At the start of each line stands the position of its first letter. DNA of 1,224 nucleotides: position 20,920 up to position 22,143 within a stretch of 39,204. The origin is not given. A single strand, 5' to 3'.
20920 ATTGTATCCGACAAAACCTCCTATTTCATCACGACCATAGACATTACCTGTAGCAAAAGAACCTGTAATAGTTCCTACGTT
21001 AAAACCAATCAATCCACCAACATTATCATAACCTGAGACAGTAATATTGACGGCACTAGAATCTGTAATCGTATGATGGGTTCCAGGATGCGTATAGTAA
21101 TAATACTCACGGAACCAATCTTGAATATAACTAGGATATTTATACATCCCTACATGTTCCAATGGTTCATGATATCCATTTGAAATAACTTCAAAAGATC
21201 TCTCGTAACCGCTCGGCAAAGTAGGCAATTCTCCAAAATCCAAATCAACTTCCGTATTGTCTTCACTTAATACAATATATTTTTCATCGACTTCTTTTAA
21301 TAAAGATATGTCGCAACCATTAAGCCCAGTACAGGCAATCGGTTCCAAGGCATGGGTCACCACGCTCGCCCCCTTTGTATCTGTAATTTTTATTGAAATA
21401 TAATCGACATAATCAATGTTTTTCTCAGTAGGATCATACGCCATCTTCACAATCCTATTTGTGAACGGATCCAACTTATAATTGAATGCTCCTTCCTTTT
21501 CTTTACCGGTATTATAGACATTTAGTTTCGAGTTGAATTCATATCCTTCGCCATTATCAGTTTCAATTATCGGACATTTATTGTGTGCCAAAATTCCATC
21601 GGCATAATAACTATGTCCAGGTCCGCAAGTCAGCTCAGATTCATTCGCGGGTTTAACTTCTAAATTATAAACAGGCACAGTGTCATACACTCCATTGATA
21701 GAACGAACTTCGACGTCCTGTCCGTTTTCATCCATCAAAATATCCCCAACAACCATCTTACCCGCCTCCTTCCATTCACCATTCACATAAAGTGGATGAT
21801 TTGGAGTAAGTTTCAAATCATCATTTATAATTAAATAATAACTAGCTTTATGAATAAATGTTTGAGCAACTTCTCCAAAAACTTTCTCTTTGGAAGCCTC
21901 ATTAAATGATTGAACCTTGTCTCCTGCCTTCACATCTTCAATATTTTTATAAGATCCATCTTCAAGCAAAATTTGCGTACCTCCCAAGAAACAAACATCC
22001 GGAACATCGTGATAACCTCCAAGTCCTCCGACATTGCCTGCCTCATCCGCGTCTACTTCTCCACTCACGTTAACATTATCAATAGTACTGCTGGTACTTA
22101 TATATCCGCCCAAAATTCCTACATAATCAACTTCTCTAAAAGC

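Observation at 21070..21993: Hint / bacterial-intein-like autoprocessing domain plus a 170-aa orphan module interrupting a beta-helix stalk of giant protein B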

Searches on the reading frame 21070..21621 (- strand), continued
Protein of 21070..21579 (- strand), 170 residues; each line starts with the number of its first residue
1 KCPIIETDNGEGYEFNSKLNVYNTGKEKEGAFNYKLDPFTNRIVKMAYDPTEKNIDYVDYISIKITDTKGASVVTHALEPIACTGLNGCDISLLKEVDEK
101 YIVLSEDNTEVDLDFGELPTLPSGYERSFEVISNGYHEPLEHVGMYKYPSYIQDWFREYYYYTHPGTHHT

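Call 67: find_related_loci(query=A3, collection=metagenome_contigs, flank=3000)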
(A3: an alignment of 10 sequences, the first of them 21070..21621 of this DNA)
Query A3 (184 aa) in metagenome_contigs; peptide patterns used: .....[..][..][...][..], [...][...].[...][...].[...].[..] (x = any residue, [..] = any of these).
396 stretches matched a pattern; 6 encode a relative of the query (tblastn E <= 1e-3); 6 distinct loci.
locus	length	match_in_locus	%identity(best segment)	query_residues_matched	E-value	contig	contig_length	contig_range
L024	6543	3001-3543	57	1-184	2e-75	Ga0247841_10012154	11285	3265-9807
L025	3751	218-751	44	3-184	5e-52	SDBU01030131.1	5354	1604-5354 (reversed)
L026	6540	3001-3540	39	3-179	1e-39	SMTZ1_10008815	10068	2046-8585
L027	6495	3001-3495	41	3-174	3e-37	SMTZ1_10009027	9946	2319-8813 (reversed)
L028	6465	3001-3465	35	4-155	1e-26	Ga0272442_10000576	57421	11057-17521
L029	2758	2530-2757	49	3-80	4e-18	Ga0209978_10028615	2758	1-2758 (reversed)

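Call 75: search_protein_families(library=pfam, proteins=[P0003, P0004, P0022], max_evalue=0.0001)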
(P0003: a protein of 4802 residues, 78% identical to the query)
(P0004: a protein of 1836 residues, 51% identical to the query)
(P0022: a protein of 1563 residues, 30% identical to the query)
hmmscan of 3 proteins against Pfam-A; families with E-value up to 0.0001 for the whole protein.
P0003 (4802 aa): 8 families
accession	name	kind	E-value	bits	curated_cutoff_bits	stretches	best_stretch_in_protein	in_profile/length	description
PF13385.13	Laminin_G_3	-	7.5e-45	153.2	27.6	2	1284-1436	2-151/151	Concanavalin A-like lectin/glucanases superfamily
PF07581.17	Glug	-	2.1e-42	141.1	20.5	1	2924-2950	2-28/28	The GLUG motif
PF06739.17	SBBP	-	1.5e-13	50.8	20.5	0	1899-1925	8-34/38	Beta-propeller repeat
PF05342.19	Peptidase_M26_N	-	1e-12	48.3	27.7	1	2420-2500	182-250/250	M26 IgA1-specific Metallo-endopeptidase N-terminal region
PF07591.16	PT-HINT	-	3.7e-10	40.6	27.7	1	2536-2636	7-115/137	Pretoxin HINT domain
PF00754.31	F5_F8_type_C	-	2.4e-09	37.8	28.2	1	1129-1258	2-124/127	F5/8 type C domain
PF14623.11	Vint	-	1.6e-06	28.5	27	1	2522-2597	1-71/166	Hint-domain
PF22633.2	F5_F8_type_C_2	-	4.5e-05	24.4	27.8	0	1145-1243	2-90/91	NedA-like, galactose-binding domain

P0004 (1836 aa): 7 families
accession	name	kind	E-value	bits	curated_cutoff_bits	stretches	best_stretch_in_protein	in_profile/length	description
PF07581.17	Glug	-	7.4e-39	129.9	20.5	0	611-634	4-28/28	The GLUG motif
PF07591.16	PT-HINT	-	5.3e-12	46.6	27.7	1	1001-1100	8-115/137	Pretoxin HINT domain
PF01471.23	PG_binding_1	-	2.4e-11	44.1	23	1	1769-1833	2-57/57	Putative peptidoglycan binding domain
PF18998.6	Flg_new_2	-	4.9e-09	36.5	23.6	1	1537-1604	2-71/73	Divergent InlB B-repeat domain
PF14623.11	Vint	-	2.1e-06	28.1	27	1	987-1061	2-71/166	Hint-domain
PF05203.21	Hom_end_hint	-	7.6e-06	26.5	32.1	0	987-1017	1-31/228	Hom_end-associated Hint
PF05342.19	Peptidase_M26_N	-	2.2e-05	24.3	27.7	0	912-964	202-250/250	M26 IgA1-specific Metallo-endopeptidase N-terminal region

P0022 (1563 aa): 8 families
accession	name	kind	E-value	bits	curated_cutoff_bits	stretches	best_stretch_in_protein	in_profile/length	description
PF07591.16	PT-HINT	-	1.8e-29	103.2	27.7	2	197-322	2-130/137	Pretoxin HINT domain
PF14890.11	Intein_splicing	-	1.6e-16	60.9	35.8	1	330-468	1-155/155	Intein splicing domain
PF08517.17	AXH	-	3e-16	60.4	33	1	326-422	3-108/116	Ataxin-1 and HBP1 module (AXH)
PF01079.26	Hint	-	1.2e-12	48.4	29.7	1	189-264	12-89/213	Hint module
PF05203.21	Hom_end_hint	-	6e-12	46.5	32.1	1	190-221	1-32/228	Hom_end-associated Hint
PF14623.11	Vint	-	3.4e-09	37.2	27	1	189-268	1-71/166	Hint-domain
PF25788.1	Ig_Rha78A_N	-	1e-07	32.6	27.4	1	1339-1437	21-103/105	Rha78A-like, N-terminal immunoglobulin domain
PF13403.11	Hint_2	-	1.6e-05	25.8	28.4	0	190-234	2-45/147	Hint domain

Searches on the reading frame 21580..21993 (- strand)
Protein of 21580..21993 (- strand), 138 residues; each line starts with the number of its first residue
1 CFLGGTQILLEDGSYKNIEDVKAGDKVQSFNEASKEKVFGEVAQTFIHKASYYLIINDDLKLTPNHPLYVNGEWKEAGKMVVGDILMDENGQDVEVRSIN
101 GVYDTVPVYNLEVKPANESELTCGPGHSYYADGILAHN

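Call 6: search_protein_families(library=pfam, proteins=[window:21580-21993:-], max_evalue=0.1)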
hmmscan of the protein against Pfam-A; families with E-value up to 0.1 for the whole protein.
window:21580-21993:- (138 aa): 7 families
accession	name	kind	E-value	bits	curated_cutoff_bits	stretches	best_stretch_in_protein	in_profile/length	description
PF07591.16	PT-HINT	-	1.3e-14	55.1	27.7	1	14-115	7-116/137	Pretoxin HINT domain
PF14623.11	Vint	-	4.6e-10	40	27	1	1-76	2-72/166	Hint-domain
PF01079.26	Hint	-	4.3e-08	33.5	29.7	1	1-74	13-92/213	Hint module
PF05203.21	Hom_end_hint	-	1.2e-06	29.1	32.1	1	1-27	1-27/228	Hom_end-associated Hint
PF14890.11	Intein_splicing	-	5e-05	23.6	35.8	1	8-87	1-93/155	Intein splicing domain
PF08517.17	AXH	-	0.00038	21.4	33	1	2-38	1-37/116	Ataxin-1 and HBP1 module (AXH)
PF13403.11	Hint_2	-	0.0031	18.3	28.4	1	1-31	2-31/147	Hint domain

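Call 9: search_protein_families(library=ncbifam, proteins=[window:21580-21993:-], max_evalue=0.1)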
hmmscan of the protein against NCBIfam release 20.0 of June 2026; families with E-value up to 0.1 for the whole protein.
window:21580-21993:- (138 aa): 5 families
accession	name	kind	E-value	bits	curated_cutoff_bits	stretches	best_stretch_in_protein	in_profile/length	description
TIGR01445.1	intein_Nterm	domain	6.9e-06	27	24.5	1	1-70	1-83/83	intein N-terminal splicing region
TIGR01443.1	intein_Cterm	domain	0.00015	21.9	15.6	1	126-138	10-23/24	intein C-terminal splicing region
NF038136.1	rSAM_Rv_intein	exception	0.0031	16.4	700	1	1-42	76-119/574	intein-containing Rv2578c family radical SAM protein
NF038162.1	RtcB_rel_intein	exception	0.013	13.5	1150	1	1-84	95-185/961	intein-containing RtcB family protein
NF052663.1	RtcB_rel_intein2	exception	0.089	11.6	1050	0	1-88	78-172/626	intein-containing RctB family protein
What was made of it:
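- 21580..21993 (-): Hint / type-A BIL-like domain, aa 1632-1769, 138 aa, no endonuclease insert. PF07591 55.1 bits (cutoff 27.7), Vint, Hint, TIGR01445/01443 (calls 6, 9).
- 21580..21615 (-): Block G, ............, ending in His1768-Asn1769 (residues for Asn cyclisation). TIGR01443 intein_Cterm 21.9 bits, above its 15.6 cutoff (call 9).
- On HINT superfamily: TIGR01445 27.0 bits (cutoff 24.5) and TIGR01443 21.9 bits (cutoff 15.6), both for the Hint segment scanned alone (call 9).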

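Call 13: find_homologous_proteins(query=window:21580-21993:-, max_evalue=0.001)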
Query window:21580-21993:- (138 aa): 1 proteins with E <= 0.001 among 4 candidates.
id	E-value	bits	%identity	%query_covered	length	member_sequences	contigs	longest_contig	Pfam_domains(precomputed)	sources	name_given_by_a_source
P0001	1.5e-8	53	33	99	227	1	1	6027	PF07591.16,PF05203.22,PF01079.26,PF08517.18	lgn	-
